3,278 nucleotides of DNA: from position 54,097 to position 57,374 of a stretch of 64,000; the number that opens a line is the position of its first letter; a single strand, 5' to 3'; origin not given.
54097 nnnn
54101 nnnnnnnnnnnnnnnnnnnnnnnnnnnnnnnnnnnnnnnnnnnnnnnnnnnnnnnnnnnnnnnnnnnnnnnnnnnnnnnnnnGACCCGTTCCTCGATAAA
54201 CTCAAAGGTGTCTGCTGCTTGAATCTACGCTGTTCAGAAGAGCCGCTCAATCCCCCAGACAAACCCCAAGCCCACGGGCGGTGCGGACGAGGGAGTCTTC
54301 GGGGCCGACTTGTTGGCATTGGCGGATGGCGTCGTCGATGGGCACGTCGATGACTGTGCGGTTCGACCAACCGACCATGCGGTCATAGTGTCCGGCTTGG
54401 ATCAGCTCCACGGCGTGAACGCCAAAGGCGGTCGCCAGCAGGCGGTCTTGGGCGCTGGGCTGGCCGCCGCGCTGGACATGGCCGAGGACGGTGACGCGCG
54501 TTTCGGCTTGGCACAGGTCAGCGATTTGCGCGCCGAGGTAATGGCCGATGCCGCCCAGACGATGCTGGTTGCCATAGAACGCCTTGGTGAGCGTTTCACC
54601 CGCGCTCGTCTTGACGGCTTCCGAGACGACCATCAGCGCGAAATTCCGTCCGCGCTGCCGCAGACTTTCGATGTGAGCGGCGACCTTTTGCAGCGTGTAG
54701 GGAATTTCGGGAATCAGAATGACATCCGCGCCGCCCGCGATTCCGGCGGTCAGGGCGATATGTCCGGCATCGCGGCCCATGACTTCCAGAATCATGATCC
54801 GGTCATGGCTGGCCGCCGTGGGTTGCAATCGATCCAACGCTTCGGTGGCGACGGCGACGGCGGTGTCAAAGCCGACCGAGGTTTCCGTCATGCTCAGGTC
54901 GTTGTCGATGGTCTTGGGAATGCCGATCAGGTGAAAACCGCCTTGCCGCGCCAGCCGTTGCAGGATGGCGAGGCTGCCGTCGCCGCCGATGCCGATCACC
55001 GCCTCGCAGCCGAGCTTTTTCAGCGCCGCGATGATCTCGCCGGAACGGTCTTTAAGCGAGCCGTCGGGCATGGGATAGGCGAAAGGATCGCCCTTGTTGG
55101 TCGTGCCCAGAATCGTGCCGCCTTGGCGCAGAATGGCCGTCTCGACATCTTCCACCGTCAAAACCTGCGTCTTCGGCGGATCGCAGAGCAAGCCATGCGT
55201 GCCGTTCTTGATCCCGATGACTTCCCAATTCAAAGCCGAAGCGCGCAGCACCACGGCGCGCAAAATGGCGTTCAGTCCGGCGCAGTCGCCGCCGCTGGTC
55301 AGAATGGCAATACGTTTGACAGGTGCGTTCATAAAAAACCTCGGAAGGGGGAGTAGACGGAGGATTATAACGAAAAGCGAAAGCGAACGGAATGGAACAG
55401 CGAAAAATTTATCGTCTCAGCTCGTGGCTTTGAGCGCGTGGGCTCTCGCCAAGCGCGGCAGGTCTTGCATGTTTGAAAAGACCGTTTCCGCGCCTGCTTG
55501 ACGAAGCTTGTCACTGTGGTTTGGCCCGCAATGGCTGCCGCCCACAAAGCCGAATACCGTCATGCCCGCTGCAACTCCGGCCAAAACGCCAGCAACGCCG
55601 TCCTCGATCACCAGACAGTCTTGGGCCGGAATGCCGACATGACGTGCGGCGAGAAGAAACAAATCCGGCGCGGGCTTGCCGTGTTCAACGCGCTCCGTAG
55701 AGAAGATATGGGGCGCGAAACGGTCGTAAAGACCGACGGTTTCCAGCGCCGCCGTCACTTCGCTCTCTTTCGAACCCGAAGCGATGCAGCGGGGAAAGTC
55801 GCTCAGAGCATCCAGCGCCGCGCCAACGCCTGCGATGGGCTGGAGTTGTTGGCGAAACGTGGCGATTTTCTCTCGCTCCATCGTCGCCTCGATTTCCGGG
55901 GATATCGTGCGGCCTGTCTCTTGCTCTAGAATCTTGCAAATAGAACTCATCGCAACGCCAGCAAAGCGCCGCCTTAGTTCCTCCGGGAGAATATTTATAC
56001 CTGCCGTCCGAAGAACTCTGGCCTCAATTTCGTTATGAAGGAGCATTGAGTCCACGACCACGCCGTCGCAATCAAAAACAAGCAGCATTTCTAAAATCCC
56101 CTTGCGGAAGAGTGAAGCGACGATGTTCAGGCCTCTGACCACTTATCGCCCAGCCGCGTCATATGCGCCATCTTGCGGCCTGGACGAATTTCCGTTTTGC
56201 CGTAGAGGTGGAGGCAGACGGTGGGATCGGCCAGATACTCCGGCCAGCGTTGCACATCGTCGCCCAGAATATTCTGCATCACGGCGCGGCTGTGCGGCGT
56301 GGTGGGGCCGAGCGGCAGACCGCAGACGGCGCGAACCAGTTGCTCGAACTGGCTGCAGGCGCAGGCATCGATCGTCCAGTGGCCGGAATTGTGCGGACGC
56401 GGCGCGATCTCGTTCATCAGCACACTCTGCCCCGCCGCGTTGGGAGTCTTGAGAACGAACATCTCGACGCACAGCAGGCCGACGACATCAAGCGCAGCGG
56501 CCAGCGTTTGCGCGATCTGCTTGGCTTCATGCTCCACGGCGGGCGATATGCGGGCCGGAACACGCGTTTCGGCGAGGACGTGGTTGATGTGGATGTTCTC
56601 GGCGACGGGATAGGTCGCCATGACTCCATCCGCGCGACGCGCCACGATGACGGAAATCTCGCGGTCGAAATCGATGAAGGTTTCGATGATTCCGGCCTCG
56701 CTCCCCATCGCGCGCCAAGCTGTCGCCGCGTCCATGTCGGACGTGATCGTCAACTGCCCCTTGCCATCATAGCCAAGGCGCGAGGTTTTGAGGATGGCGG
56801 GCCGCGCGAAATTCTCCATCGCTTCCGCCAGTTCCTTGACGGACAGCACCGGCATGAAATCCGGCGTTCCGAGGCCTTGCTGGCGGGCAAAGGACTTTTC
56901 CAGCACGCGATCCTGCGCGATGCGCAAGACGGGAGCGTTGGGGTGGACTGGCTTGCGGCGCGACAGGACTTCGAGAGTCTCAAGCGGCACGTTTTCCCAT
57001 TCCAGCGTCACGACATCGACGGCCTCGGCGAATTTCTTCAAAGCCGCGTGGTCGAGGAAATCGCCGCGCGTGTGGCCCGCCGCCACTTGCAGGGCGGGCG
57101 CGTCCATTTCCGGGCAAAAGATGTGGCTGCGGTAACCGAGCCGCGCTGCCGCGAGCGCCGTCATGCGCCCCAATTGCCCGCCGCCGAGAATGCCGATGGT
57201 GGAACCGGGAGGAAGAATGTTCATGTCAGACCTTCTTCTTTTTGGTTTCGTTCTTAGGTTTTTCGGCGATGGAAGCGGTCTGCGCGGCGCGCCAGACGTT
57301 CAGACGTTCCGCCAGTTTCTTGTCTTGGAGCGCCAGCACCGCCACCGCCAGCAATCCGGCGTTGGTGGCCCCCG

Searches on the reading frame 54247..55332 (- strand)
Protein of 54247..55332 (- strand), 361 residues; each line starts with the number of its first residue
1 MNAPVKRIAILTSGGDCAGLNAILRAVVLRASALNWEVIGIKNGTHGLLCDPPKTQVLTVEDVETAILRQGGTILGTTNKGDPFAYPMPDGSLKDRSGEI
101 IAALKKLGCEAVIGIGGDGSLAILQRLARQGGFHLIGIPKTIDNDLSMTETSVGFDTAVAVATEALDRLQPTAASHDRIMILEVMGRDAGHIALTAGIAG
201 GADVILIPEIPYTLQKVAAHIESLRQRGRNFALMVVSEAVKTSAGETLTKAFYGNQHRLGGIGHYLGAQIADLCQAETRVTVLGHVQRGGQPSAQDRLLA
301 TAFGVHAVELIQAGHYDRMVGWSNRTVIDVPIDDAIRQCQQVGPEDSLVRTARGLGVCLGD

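Call 76: search_protein_families(library=pfam, proteins=[window:54247-55332:-], max_evalue=0.0001)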
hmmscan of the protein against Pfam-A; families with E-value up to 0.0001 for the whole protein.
window:54247-55332:- (361 aa): 1 family
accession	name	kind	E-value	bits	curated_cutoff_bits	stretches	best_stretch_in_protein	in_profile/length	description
PF00365.25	PFK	-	5.3e-96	321.7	30.9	1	7-311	1-277/277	Phosphofructokinase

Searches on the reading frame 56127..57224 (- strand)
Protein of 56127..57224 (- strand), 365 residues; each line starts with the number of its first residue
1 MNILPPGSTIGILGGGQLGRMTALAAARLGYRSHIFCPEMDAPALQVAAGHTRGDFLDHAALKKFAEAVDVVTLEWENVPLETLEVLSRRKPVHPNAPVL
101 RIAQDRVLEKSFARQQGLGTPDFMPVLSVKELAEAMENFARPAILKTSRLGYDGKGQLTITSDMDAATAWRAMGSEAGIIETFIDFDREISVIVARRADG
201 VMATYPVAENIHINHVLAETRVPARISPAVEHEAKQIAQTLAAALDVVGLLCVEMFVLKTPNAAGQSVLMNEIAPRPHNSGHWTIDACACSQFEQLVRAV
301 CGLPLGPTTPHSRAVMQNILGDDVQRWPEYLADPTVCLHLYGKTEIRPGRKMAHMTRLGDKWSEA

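Call 76: search_protein_families(library=pfam, proteins=[window:56127-57224:-], max_evalue=0.0001)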
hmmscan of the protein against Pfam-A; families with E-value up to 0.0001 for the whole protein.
window:56127-57224:- (365 aa): 3 families
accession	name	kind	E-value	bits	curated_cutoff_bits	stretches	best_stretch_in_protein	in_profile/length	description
PF02222.28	ATP-grasp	-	2.6e-57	193.8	27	1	112-293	2-179/179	ATP-grasp domain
PF22660.2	RS_preATP-grasp-like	-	9.7e-32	109.7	27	1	9-104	3-98/98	Ribonucleotide synthetase preATP-grasp domain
PF17769.7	PurK_C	-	2.1e-15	56.6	22.6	1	314-364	1-52/56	Phosphoribosylaminoimidazole carboxylase C-terminal domain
